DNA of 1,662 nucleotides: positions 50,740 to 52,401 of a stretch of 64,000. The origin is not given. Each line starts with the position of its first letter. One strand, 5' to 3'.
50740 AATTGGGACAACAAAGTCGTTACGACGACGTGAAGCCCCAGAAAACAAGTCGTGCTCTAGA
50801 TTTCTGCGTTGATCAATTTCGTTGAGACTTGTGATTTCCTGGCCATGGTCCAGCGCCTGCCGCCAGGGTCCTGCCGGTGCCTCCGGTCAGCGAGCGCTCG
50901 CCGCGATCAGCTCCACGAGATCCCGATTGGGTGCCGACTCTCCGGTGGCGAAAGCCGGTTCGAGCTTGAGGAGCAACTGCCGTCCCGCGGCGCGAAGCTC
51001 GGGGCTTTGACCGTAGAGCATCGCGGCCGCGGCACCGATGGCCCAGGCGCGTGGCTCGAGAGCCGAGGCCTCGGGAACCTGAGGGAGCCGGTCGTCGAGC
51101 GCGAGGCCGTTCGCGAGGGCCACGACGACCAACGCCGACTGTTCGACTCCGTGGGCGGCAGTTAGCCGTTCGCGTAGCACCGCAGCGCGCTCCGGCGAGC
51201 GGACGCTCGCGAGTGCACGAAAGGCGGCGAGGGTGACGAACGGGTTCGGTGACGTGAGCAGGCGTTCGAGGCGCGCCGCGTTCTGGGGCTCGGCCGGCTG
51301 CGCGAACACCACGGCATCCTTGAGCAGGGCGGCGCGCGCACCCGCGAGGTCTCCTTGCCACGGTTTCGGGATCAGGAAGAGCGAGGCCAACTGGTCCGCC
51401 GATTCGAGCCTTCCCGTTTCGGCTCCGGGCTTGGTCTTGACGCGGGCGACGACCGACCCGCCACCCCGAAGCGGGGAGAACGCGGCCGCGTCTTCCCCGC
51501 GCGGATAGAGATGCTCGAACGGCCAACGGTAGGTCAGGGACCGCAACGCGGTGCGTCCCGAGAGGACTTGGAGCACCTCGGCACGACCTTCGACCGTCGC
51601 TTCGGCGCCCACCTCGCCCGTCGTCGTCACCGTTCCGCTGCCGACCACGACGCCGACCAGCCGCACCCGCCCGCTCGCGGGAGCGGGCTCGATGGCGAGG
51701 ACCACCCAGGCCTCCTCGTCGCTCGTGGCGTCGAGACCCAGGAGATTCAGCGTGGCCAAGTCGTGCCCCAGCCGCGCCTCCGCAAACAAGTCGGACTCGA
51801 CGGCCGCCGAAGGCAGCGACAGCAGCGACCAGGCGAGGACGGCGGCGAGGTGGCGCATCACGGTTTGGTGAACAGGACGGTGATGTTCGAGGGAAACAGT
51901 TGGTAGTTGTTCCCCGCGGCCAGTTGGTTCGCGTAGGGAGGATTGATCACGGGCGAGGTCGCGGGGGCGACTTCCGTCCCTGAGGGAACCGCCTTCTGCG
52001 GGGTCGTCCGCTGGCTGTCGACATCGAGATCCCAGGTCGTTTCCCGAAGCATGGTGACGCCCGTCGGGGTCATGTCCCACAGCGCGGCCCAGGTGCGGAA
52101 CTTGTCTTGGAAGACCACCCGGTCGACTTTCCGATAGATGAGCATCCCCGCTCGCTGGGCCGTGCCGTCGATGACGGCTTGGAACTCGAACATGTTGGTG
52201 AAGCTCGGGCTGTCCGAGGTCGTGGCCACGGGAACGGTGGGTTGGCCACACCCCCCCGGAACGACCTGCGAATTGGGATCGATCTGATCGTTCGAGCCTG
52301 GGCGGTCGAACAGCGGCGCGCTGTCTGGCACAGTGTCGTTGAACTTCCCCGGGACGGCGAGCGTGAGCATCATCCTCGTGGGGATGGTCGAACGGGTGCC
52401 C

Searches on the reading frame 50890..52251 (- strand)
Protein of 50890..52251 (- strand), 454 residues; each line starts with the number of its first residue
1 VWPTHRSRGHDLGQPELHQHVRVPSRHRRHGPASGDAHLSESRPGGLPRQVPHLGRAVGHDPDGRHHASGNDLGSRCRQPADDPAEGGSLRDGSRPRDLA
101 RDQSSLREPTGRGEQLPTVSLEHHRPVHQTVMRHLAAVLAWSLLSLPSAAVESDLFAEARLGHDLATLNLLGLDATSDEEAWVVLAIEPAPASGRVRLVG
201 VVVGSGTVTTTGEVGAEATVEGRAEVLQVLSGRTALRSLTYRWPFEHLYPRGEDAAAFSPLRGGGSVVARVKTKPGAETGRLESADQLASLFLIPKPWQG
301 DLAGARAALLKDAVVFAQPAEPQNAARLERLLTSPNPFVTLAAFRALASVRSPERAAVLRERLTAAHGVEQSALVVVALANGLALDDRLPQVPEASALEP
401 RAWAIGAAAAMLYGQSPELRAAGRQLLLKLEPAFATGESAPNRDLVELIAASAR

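Call 27: search_protein_families(library=pfam, proteins=[window:50890-52251:-], max_evalue=0.001)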
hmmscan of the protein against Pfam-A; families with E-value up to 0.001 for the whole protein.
window:50890-52251:- (454 aa): 1 family
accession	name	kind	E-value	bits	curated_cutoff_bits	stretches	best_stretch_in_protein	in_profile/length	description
PF13646.12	HEAT_2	-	1.3e-05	25.8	27.7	1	320-368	28-77/88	HEAT repeats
